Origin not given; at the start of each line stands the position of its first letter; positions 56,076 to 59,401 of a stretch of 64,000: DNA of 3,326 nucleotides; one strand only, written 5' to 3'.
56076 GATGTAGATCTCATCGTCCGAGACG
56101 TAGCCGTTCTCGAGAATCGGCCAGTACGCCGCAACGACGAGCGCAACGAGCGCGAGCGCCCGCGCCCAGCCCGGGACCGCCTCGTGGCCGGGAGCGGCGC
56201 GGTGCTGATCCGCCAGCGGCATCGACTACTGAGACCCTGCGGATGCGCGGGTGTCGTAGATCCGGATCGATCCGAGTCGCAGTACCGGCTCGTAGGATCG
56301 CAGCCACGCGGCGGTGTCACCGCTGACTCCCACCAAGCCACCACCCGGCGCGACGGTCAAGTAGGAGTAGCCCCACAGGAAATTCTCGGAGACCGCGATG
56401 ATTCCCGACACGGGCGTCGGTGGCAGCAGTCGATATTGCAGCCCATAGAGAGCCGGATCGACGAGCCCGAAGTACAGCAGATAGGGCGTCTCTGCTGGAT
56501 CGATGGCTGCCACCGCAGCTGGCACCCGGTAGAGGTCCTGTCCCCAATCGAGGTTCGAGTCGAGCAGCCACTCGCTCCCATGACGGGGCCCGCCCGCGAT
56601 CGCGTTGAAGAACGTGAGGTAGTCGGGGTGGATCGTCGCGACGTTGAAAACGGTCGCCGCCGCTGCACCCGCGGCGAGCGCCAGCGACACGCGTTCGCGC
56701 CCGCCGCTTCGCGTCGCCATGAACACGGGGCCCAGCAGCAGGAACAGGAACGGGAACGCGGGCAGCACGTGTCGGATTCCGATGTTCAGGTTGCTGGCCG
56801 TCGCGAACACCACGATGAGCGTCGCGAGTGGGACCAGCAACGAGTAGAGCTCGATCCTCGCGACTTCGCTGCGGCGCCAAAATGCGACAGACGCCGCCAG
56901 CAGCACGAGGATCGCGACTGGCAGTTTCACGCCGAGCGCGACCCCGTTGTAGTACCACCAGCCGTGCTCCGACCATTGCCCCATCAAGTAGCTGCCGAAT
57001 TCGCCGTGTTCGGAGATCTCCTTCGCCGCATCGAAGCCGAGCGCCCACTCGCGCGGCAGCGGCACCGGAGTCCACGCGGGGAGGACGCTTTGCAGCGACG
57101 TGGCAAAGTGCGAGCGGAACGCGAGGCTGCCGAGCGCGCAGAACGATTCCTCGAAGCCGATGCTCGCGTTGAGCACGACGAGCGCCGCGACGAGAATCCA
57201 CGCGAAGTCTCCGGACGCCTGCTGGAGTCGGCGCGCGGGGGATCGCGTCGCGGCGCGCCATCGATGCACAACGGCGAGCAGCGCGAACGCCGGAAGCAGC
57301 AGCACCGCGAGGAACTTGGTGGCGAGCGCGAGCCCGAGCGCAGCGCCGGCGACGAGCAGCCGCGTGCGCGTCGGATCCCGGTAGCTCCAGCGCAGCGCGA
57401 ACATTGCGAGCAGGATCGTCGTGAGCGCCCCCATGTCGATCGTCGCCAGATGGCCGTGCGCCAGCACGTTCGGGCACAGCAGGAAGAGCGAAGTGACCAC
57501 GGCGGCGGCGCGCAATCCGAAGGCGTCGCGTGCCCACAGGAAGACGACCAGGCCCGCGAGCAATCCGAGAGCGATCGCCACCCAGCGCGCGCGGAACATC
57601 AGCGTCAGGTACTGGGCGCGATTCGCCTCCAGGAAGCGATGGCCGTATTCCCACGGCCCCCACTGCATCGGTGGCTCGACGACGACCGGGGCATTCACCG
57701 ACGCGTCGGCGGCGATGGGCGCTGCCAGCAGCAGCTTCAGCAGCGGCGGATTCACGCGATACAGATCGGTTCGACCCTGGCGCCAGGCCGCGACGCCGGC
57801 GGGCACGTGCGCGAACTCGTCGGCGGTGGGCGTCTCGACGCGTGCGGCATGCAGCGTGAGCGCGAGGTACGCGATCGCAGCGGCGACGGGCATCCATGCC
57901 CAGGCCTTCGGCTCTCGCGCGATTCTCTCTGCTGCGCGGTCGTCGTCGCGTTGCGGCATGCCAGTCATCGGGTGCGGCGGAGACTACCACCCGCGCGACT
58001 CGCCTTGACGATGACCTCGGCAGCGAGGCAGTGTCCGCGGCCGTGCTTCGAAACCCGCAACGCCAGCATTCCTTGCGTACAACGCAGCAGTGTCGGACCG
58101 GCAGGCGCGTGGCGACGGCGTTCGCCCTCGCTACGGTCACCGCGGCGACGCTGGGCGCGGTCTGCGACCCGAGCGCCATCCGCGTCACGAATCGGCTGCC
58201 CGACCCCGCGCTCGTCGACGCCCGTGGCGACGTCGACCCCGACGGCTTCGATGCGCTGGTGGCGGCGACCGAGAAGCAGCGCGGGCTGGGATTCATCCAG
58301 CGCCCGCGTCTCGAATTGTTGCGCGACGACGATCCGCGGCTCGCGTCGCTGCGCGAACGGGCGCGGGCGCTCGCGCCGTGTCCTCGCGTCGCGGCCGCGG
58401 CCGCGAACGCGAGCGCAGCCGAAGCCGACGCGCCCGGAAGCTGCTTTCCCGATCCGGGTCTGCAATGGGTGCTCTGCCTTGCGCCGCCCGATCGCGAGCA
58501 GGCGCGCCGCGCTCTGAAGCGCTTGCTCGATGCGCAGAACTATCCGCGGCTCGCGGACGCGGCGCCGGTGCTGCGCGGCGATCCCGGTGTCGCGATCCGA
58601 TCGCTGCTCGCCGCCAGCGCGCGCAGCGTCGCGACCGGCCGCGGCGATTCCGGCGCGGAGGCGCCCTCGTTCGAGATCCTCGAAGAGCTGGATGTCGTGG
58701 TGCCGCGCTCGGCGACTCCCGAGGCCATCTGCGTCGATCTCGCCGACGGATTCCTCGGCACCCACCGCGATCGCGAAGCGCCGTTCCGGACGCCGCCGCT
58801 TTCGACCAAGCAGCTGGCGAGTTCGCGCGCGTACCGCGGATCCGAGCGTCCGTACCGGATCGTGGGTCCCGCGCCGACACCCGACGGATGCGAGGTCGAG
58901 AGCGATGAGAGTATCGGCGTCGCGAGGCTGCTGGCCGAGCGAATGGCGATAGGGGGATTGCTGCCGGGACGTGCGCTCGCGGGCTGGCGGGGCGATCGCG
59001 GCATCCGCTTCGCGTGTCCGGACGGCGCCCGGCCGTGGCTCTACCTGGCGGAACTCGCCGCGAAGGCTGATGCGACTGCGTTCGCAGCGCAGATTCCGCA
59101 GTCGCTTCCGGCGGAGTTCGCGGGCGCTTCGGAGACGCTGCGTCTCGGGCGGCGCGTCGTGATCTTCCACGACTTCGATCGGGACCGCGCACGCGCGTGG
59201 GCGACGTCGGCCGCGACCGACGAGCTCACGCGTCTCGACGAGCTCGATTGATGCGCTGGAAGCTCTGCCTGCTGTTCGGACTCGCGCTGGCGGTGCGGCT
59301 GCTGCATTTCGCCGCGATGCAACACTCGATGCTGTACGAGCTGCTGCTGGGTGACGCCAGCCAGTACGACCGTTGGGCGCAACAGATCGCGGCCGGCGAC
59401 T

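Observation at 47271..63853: Island of six GT-C-fold glycosyltransferases (four TPR-fused, TMTC-like) next to a polyprenyl-phosphate GT2: candidate undescribed periplasmic O-glycosylation system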

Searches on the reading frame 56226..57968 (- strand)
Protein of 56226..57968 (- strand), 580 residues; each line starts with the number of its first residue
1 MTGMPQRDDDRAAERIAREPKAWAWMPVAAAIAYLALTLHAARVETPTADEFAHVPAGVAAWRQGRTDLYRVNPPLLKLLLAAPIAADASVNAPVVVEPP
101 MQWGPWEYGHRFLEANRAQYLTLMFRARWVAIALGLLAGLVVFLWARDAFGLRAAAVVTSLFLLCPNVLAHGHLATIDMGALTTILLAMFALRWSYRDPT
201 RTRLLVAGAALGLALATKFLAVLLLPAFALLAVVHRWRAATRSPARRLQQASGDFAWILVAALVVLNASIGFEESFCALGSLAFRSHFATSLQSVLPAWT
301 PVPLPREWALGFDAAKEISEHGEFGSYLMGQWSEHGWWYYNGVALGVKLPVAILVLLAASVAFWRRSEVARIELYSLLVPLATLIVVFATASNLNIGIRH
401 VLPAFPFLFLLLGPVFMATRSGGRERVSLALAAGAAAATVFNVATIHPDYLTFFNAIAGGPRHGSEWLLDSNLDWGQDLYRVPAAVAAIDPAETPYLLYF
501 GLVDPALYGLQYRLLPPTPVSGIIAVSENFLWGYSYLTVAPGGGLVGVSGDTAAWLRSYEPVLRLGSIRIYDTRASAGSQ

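Call 6: search_protein_families(library=pfam, proteins=[window:56226-57968:-], max_evalue=0.01)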
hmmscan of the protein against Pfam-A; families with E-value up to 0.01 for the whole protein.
window:56226-57968:- (580 aa): 3 families
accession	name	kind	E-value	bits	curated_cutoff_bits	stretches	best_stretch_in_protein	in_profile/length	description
PF02366.24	PMT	-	9.7e-11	42.1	22.7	1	71-264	43-223/245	Dolichyl-phosphate-mannose-protein mannosyltransferase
PF13231.12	PMT_2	-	1.3e-08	35.6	26.1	1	125-244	22-141/160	Dolichyl-phosphate-mannose-protein mannosyltransferase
PF11028.14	TMEM260-like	-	0.0075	16.5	24.2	1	179-239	114-177/179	Protein O-mannosyl-transferase TMEM260-like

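Call 8: search_protein_families(library=ncbifam, proteins=[window:56226-57968:-], max_evalue=0.001)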
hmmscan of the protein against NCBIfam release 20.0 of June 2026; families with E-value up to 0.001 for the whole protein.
window:56226-57968:- (580 aa): 0 families

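Call 11: search_solved_structures(query=window:56226-57968:-, max_evalue=10)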
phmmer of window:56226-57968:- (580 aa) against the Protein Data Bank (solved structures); distinct sequences matched with E-value up to 10: 0.

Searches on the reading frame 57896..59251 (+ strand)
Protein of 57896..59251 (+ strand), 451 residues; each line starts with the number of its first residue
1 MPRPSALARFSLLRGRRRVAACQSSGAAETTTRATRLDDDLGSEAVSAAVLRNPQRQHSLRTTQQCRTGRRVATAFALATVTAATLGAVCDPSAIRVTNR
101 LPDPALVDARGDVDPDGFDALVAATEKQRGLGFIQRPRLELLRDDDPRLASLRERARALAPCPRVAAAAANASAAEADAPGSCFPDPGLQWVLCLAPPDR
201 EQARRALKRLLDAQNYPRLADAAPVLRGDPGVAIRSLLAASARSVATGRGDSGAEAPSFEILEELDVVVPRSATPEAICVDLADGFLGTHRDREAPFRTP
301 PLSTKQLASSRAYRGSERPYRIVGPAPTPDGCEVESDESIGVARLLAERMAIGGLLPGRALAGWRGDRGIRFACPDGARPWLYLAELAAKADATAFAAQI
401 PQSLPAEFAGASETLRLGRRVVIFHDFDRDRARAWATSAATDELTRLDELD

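Call 6: search_protein_families(library=pfam, proteins=[window:57896-59251:+], max_evalue=0.01)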
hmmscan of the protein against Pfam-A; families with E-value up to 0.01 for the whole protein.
window:57896-59251:+ (451 aa): 0 families

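Call 8: search_protein_families(library=ncbifam, proteins=[window:57896-59251:+], max_evalue=0.001)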
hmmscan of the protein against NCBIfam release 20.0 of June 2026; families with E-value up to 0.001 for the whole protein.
window:57896-59251:+ (451 aa): 0 families

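Call 68: search_protein_representatives(protein=window:58109-59251:+)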
Query: 380 residues. Proteins with E-value up to 0.001 (for the whole library): 39; up to 1e-10: 34; up to 1e-30: 26. The best 39 are listed.
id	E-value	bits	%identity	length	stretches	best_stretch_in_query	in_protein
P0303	6.7e-112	390.9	55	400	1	5-379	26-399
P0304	5.8e-80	285.8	49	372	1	7-375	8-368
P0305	7.9e-67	242.6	47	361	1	38-379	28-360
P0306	1.0e-64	235.7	48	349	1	41-380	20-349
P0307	1.5e-64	235.1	45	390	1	6-376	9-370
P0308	5.6e-64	233.2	45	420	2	109-379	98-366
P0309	1.4e-61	225.4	42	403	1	6-375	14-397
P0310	2.7e-61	224.4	45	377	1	12-373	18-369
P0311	3.2e-61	224.2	43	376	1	22-377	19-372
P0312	3.9e-59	217.3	44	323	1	55-371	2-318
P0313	1.4e-53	199.1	44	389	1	11-378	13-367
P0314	1.1e-52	196.1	41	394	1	8-378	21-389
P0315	1.8e-50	188.8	44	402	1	28-378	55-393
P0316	4.3e-48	181.0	42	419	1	16-367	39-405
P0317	3.0e-45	171.6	41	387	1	6-354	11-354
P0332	2.6e-21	92.8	41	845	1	21-368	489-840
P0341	2.1e-04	37.2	30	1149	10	303-338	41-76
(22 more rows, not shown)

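Call 71: search_protein_families(library=pfam, proteins=[P0332, P0303, P0308, P0341], max_evalue=0.01)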
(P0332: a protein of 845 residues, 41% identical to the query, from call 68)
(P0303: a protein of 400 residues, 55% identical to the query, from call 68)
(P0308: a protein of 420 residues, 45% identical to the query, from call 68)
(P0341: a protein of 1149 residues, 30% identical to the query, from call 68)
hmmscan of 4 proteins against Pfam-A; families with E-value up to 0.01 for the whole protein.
P0332 (845 aa): 0 families

P0303 (400 aa): 0 families

P0308 (420 aa): 0 families

P0341 (1149 aa): 5 families
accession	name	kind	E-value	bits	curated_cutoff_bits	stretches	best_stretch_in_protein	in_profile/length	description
PF03913.18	Ragweed_pollen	-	7.2e-11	42.3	25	0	59-72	14-27/44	Ragweed group 5 pollen allergen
PF20252.3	BIG2_C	-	6.6e-10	39.8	27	0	61-92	139-169/177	BIG2 C-terminal domain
PF23232.1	AAA_lid_13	-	8.4e-09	36.2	27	0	73-109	53-89/105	Fungal AAA+ ATPase lid domain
PF09134.16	Invasin_D3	-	8.7e-08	33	33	0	1096-1137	22-63/98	Invasin, domain 3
PF21652.2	YDR124W_N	-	0.00062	20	27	0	61-79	41-59/67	YDR124W, N-terminal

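Call 78: find_related_loci(query=A6, collection=metagenome_contigs, flank=10000)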
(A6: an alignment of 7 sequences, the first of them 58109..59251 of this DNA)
Query A6 (380 aa) in metagenome_contigs; peptide patterns used: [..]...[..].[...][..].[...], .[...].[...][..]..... (x = any residue, [..] = any of these).
383 stretches matched a pattern; 14 encode a relative of the query (tblastn E <= 1e-3); 14 distinct loci.
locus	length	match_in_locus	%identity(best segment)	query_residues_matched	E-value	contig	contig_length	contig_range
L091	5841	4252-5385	77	1-380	0e+0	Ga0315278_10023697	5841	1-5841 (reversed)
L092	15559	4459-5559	52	6-380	6e-107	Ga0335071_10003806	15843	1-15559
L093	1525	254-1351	51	2-373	5e-100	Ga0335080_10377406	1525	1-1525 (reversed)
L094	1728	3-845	57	100-380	3e-82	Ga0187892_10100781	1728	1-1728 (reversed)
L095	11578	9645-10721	42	33-378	3e-66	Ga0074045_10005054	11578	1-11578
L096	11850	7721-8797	41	33-378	8e-66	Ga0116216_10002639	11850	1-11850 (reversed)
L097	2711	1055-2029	45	47-380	1e-65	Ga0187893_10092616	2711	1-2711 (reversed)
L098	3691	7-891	49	43-343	1e-60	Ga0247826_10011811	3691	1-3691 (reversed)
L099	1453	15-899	47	74-377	2e-58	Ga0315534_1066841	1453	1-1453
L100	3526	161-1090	40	42-354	2e-44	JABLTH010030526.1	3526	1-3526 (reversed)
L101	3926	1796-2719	39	37-352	1e-41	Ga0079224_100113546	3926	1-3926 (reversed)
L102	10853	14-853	44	100-379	1e-34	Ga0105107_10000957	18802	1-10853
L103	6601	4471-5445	44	49-379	1e-34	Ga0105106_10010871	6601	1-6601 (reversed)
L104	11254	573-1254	38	111-378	2e-23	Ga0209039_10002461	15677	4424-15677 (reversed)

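Call 80: search_solved_structures(query=A5, max_evalue=10)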
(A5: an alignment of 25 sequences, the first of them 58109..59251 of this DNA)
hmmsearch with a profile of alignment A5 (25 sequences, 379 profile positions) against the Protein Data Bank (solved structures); distinct sequences matched with E-value up to 10: 1.
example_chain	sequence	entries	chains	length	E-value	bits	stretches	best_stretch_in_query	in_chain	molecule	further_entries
7nm7_AAA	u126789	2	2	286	0.28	13.4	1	28-137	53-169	Antimycin pathway standalone ketoreductase enzyme, AntM | Antimycin pathway standalone ketoreductase, AntM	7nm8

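Call 83: search_protein_families(library=pfam, proteins=[L098:1005-3224:+, L100:1192-3108:+, L092:5562-7745:+, L102:882-2936:+, L095:7349-9133:-], max_evalue=0.00001)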
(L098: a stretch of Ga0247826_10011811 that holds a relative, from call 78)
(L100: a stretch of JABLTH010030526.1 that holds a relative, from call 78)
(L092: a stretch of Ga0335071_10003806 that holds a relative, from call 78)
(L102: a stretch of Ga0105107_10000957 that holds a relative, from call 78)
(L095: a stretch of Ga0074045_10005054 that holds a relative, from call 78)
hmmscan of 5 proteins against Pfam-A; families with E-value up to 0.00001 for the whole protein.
L098:1005-3224:+ (739 aa): 11 families
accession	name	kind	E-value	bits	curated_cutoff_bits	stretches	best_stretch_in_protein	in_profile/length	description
PF13414.12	TPR_11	-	3.8e-13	49.3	26.8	0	465-499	3-37/42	TPR repeat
PF13431.12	TPR_17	-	4e-13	48.9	24.4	0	484-510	7-33/34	Tetratricopeptide repeat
PF13428.12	TPR_14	-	1.1e-11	44.6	23.5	0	460-498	5-43/44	Tetratricopeptide repeat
PF14559.12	TPR_19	-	5.8e-10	39.8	25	1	466-526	1-61/68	Tetratricopeptide repeat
PF00515.34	TPR_1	-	1.6e-09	37.6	27.8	0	490-523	1-34/34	Tetratricopeptide repeat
PF13181.12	TPR_8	-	5e-09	36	25.7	0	491-523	2-34/34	Tetratricopeptide repeat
PF13231.12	PMT_2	-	5.3e-09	36.9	26.1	1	67-219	3-154/160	Dolichyl-phosphate-mannose-protein mannosyltransferase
PF13432.12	TPR_16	-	6.3e-09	36.6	32.7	1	460-510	1-51/65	Tetratricopeptide repeat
PF07719.23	TPR_2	-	8e-09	35.4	27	0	490-523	1-34/34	Tetratricopeptide repeat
PF13424.12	TPR_12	-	3.3e-06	27.6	30.1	0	455-521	2-76/77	Tetratricopeptide repeat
PF23914.1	TPR_CcmH_CycH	-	9.8e-06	25.9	42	0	487-591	47-154/158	Cytochrome c-type biogenesis protein H TPR domain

L100:1192-3108:+ (638 aa): 14 families
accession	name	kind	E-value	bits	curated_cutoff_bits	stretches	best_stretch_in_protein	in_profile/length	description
PF07719.23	TPR_2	-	2.3e-20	71.4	27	1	483-514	2-33/34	Tetratricopeptide repeat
PF00515.34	TPR_1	-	2.6e-18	65.4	27.8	0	483-514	2-33/34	Tetratricopeptide repeat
PF13432.12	TPR_16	-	5e-17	62.4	32.7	2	452-516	1-65/65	Tetratricopeptide repeat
PF14559.12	TPR_19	-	2.4e-16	60.2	25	1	458-519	1-62/68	Tetratricopeptide repeat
PF13428.12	TPR_14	-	7.8e-15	54.4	23.5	0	485-516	4-35/44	Tetratricopeptide repeat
PF13414.12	TPR_11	-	2.9e-13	49.7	26.8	0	456-496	2-42/42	TPR repeat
PF13181.12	TPR_8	-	3e-13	49.2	25.7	0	484-514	3-33/34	Tetratricopeptide repeat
PF13424.12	TPR_12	-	2.9e-12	47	30.1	0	487-547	8-76/77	Tetratricopeptide repeat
PF13431.12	TPR_17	-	1.7e-10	40.8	24.4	0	470-502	1-33/34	Tetratricopeptide repeat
PF13176.12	TPR_7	-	7.8e-09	35.4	27.9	0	589-620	4-34/36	Tetratricopeptide repeat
PF13174.12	TPR_6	-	1.2e-08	35.5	26.3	0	488-515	6-33/33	Tetratricopeptide repeat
PF13374.12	TPR_10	-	9.3e-08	32.3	27.5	0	485-511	5-31/42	Tetratricopeptide repeat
PF13429.12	TPR_15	-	9.8e-08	32.2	26.2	0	524-571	154-201/280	Tetratricopeptide repeat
PF13371.12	TPR_9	-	1.2e-07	32.1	35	0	529-589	8-65/73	Tetratricopeptide repeat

L092:5562-7745:+ (727 aa): 13 families
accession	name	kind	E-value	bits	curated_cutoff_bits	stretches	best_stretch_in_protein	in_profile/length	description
PF07719.23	TPR_2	-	2.6e-21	74.4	27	1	488-521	1-34/34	Tetratricopeptide repeat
PF14559.12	TPR_19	-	1.4e-16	61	25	3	464-521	1-58/68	Tetratricopeptide repeat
PF13414.12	TPR_11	-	2.1e-15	56.6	26.8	0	461-502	1-42/42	TPR repeat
PF00515.34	TPR_1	-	2.2e-15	56.2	27.8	0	488-521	1-34/34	Tetratricopeptide repeat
PF13431.12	TPR_17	-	3.7e-15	55.3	24.4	0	482-508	7-33/34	Tetratricopeptide repeat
PF13428.12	TPR_14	-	1.1e-13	50.8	23.5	0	489-530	2-43/44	Tetratricopeptide repeat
PF13231.12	PMT_2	-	5.5e-13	49.9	26.1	1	67-220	3-155/160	Dolichyl-phosphate-mannose-protein mannosyltransferase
PF13424.12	TPR_12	-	1.3e-12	48.2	30.1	1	489-552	4-75/77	Tetratricopeptide repeat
PF13432.12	TPR_16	-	1.8e-12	47.9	32.7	1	493-553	2-62/65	Tetratricopeptide repeat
PF13181.12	TPR_8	-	1.3e-10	40.9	25.7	0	489-521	2-34/34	Tetratricopeptide repeat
PF23914.1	TPR_CcmH_CycH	-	1.6e-08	35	42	1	493-587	55-152/158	Cytochrome c-type biogenesis protein H TPR domain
PF13174.12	TPR_6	-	2.5e-07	31.3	26.3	0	562-589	6-33/33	Tetratricopeptide repeat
PF13371.12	TPR_9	-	5.8e-06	26.7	35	1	467-523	8-64/73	Tetratricopeptide repeat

L102:882-2936:+ (684 aa): 13 families
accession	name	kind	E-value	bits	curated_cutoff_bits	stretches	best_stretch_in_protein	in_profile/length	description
PF07719.23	TPR_2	-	9.7e-21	72.6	27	1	529-559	3-33/34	Tetratricopeptide repeat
PF14559.12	TPR_19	-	1.4e-20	73.8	25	2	573-620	4-51/68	Tetratricopeptide repeat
PF13424.12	TPR_12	-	6.7e-16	58.7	30.1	1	423-484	7-76/77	Tetratricopeptide repeat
PF13432.12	TPR_16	-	2.9e-13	50.4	32.7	2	460-520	4-64/65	Tetratricopeptide repeat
PF13428.12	TPR_14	-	6.6e-13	48.4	23.5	0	530-570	4-44/44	Tetratricopeptide repeat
PF00515.34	TPR_1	-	7.1e-13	48.2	27.8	0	421-448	3-30/34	Tetratricopeptide repeat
PF13414.12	TPR_11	-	1.4e-11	44.3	26.8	0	460-499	1-40/42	TPR repeat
PF13431.12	TPR_17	-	2.4e-11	43.4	24.4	0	584-613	3-32/34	Tetratricopeptide repeat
PF13181.12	TPR_8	-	5.2e-10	39.1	25.7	0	529-559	3-33/34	Tetratricopeptide repeat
PF13176.12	TPR_7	-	2.3e-09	37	27.9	0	532-558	4-32/36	Tetratricopeptide repeat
PF13374.12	TPR_10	-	3.3e-09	36.9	27.5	0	491-515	6-30/42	Tetratricopeptide repeat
PF23914.1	TPR_CcmH_CycH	-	7.3e-08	32.8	42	0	534-627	57-154/158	Cytochrome c-type biogenesis protein H TPR domain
PF13174.12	TPR_6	-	4.6e-06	27.4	26.3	0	533-559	6-32/33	Tetratricopeptide repeat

L095:7349-9133:- (594 aa): 9 families
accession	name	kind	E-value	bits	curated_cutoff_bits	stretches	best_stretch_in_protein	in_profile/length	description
PF07719.23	TPR_2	-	5e-13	48.5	27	0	562-586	3-27/34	Tetratricopeptide repeat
PF13424.12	TPR_12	-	5.4e-12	46.2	30.1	1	522-586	4-71/77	Tetratricopeptide repeat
PF13432.12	TPR_16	-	5.9e-12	46.2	32.7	1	491-554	1-64/65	Tetratricopeptide repeat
PF14559.12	TPR_19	-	6.3e-11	42.9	25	0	499-553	3-57/68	Tetratricopeptide repeat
PF13428.12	TPR_14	-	5.3e-10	39.4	23.5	0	489-528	3-42/44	Tetratricopeptide repeat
PF13431.12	TPR_17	-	3.3e-08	33.6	24.4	0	510-541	2-33/34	Tetratricopeptide repeat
PF00515.34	TPR_1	-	6.9e-07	29.3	27.8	0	523-547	3-27/34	Tetratricopeptide repeat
PF13231.12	PMT_2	-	3.9e-06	27.6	26.1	1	103-220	14-129/160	Dolichyl-phosphate-mannose-protein mannosyltransferase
PF13371.12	TPR_9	-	8.3e-06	26.2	35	1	493-552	1-60/73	Tetratricopeptide repeat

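Call 90: search_protein_families(library=pfam, proteins=[L092:13231-14349:+, L092:14525-15439:-, L092:10787-11164:-, L092:3-566:+], max_evalue=0.001)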
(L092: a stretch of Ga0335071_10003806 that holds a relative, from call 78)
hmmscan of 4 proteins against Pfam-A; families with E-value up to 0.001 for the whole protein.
L092:13231-14349:+ (372 aa): 0 families

L092:14525-15439:- (304 aa): 0 families

L092:10787-11164:- (125 aa): 0 families

L092:3-566:+ (187 aa): 9 families
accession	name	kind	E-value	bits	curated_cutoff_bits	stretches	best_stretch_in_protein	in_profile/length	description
PF13424.12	TPR_12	-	2e-12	47.5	30.1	1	10-55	5-50/77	Tetratricopeptide repeat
PF07719.23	TPR_2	-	5.9e-11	42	27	0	9-36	2-29/34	Tetratricopeptide repeat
PF13428.12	TPR_14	-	9.8e-09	35.5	23.5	0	9-37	2-30/44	Tetratricopeptide repeat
PF14559.12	TPR_19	-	1.9e-08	34.9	25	0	2-38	19-55/68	Tetratricopeptide repeat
PF13431.12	TPR_17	-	1e-06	29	24.4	0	2-26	7-31/34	Tetratricopeptide repeat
PF13374.12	TPR_10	-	1.1e-05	25.7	27.5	0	126-157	4-35/42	Tetratricopeptide repeat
PF13432.12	TPR_16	-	1.3e-05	26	32.7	1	3-38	26-61/65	Tetratricopeptide repeat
PF13181.12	TPR_8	-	4.5e-05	23.7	25.7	0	9-36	2-29/34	Tetratricopeptide repeat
PF12895.13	ANAPC3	-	0.00024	21.8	27.2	0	109-152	8-51/82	Anaphase-promoting complex, cyclosome, subunit 3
